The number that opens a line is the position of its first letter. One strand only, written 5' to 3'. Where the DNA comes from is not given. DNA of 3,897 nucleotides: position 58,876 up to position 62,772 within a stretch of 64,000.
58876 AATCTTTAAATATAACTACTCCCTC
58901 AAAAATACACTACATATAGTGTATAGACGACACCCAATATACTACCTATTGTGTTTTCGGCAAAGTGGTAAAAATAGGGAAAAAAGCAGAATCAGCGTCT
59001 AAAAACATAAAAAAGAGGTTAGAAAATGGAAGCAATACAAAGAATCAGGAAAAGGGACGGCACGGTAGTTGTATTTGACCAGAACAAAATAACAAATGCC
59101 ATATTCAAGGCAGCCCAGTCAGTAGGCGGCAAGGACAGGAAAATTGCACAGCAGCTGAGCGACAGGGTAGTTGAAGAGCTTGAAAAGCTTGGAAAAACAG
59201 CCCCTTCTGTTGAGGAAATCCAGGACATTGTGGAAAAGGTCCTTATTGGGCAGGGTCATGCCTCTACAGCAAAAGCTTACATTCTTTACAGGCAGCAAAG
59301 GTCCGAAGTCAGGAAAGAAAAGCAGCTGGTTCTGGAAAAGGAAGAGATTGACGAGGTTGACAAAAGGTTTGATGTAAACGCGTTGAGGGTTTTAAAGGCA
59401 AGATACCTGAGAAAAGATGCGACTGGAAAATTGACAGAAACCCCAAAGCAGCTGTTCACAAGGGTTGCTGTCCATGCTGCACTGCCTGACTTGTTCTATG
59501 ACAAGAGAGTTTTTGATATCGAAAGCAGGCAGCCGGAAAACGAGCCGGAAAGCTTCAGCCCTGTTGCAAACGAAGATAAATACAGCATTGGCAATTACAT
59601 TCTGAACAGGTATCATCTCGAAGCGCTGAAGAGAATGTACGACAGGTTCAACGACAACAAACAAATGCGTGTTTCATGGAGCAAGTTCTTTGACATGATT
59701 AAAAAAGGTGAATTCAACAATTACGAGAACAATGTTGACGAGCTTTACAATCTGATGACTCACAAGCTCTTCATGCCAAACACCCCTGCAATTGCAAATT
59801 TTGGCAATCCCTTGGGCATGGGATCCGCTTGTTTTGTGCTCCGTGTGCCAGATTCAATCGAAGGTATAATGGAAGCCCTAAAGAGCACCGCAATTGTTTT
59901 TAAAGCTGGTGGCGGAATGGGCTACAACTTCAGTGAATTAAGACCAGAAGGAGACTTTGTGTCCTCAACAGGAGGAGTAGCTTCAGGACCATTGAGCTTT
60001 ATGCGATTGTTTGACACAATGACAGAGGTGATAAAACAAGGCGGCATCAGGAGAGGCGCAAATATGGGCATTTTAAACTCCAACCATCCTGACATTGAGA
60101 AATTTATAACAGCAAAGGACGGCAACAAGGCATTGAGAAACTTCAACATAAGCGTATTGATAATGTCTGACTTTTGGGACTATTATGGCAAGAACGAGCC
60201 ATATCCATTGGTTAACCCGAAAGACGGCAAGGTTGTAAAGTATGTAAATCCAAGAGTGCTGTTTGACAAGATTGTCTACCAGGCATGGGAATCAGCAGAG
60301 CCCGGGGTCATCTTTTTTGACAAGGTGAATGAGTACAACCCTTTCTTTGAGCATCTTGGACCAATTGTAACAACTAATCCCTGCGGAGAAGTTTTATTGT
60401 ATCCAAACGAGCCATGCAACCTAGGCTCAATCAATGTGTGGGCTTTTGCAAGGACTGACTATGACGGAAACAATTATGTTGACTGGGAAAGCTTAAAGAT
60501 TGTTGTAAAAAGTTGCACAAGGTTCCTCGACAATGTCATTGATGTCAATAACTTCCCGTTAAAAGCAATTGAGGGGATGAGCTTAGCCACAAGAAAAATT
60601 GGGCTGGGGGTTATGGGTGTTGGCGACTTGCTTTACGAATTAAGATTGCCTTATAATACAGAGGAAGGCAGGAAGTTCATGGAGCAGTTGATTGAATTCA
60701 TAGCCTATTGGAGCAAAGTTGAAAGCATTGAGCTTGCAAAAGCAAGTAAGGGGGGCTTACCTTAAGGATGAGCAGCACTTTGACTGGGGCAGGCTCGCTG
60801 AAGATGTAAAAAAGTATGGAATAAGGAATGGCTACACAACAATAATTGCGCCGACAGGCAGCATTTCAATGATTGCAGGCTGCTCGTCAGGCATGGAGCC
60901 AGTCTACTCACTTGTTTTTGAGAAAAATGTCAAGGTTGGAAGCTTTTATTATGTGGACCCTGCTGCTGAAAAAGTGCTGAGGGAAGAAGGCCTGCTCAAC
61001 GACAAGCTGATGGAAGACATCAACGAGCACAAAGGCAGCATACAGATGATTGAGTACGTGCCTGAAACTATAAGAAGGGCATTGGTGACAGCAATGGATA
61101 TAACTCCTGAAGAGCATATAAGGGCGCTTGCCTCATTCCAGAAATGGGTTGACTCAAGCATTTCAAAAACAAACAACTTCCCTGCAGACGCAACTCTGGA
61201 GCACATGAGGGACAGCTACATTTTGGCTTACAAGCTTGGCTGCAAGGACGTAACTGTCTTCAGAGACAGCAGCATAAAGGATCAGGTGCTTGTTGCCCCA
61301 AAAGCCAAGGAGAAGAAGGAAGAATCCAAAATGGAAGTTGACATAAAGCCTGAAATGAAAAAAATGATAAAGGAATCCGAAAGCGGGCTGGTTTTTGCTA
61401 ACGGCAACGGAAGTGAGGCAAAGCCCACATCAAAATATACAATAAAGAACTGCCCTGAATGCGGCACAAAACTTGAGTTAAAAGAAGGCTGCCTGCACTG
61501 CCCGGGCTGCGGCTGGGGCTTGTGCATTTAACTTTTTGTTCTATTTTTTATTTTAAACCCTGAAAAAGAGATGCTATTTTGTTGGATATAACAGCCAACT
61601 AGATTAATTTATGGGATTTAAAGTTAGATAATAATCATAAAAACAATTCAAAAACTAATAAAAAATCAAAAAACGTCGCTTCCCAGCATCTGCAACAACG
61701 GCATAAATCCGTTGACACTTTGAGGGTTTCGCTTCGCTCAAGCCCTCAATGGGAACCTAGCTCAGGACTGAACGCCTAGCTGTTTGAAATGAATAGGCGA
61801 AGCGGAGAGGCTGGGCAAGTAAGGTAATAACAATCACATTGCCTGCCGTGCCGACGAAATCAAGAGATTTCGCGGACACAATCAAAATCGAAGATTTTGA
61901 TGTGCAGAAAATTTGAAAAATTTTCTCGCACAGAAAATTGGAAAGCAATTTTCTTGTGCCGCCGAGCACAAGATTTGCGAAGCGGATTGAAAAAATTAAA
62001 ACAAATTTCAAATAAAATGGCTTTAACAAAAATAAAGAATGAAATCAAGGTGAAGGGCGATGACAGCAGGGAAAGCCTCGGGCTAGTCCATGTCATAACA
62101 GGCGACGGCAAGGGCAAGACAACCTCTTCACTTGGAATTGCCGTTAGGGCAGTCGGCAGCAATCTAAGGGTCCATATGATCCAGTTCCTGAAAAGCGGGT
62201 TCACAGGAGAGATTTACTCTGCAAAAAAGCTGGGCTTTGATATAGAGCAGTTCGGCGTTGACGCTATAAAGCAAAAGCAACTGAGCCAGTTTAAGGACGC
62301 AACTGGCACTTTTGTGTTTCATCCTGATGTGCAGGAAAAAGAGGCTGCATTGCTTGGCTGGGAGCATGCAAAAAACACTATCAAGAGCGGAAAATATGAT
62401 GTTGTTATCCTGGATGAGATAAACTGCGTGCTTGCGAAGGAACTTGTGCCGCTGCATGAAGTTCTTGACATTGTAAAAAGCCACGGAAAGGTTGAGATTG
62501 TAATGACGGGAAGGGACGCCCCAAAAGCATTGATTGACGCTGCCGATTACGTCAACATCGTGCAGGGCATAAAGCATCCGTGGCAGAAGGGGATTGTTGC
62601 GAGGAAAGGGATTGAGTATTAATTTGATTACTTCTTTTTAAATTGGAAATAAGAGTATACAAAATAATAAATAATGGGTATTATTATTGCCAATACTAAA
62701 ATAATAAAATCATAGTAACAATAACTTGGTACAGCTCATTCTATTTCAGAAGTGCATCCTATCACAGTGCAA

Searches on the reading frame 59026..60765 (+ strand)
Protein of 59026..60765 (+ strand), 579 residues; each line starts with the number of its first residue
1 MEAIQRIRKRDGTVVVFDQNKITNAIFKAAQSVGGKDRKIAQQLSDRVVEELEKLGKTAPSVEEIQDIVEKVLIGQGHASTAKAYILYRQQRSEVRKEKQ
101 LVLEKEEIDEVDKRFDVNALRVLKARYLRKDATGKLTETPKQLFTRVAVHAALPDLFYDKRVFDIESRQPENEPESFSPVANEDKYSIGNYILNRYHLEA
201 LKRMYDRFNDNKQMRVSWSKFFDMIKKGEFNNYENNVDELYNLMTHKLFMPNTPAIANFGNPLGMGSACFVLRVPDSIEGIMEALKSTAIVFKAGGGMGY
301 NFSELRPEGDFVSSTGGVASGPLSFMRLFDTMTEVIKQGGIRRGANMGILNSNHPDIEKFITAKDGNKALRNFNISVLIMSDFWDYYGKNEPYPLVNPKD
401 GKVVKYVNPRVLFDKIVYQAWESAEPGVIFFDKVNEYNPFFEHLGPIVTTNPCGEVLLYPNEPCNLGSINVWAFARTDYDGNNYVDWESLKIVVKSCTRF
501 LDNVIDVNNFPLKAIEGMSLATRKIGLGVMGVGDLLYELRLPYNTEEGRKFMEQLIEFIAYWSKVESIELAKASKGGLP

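Call 60: search_protein_families(library=pfam, proteins=[window:59026-60765:+], max_evalue=0.001)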
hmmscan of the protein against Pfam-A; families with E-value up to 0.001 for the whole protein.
window:59026-60765:+ (579 aa): 3 families
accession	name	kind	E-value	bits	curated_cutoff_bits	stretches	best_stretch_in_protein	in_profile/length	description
PF02867.20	Ribonuc_red_lgC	-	3.2e-92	310.3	23.9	1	267-573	1-332/523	Ribonucleotide reductase, barrel domain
PF03477.21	ATP-cone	-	9.9e-27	93.8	25.8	1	6-94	2-88/88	ATP cone domain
PF00317.26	Ribonuc_red_lgN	-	1.1e-16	61.1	28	1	114-263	2-76/77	Ribonucleotide reductase, all-alpha domain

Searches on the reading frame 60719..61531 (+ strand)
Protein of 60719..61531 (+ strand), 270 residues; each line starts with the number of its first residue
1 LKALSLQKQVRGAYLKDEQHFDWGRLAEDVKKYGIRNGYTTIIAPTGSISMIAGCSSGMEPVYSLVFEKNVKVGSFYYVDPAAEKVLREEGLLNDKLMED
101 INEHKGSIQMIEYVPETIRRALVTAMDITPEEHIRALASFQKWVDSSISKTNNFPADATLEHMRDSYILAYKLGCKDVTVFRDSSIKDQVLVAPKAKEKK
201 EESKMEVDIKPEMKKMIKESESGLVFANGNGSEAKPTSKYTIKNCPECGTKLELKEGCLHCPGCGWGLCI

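Call 60: search_protein_families(library=pfam, proteins=[window:60719-61531:+], max_evalue=0.001)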
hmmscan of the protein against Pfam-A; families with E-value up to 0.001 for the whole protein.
window:60719-61531:+ (270 aa): 1 family
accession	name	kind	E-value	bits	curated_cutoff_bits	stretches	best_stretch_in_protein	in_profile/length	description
PF02867.20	Ribonuc_red_lgC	-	1.8e-44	152.7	23.9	1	18-180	361-522/523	Ribonucleotide reductase, barrel domain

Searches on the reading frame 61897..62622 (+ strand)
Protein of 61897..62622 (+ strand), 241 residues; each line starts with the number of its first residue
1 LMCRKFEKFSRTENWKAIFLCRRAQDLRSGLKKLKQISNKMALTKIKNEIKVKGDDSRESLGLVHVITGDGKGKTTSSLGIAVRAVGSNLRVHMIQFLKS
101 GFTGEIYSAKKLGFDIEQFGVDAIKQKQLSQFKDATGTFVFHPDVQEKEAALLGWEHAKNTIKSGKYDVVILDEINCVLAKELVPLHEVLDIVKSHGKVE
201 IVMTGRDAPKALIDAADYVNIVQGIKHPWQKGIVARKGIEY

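Call 60: search_protein_families(library=pfam, proteins=[window:61897-62622:+], max_evalue=0.001)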
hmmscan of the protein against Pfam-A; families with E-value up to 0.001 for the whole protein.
window:61897-62622:+ (241 aa): 1 family
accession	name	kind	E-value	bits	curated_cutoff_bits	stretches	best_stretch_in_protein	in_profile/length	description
PF02572.21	CobA_CobO_BtuR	-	9.2e-53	179.4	25.7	1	62-241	3-172/172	ATP:corrinoid adenosyltransferase BtuR/CobO/CobP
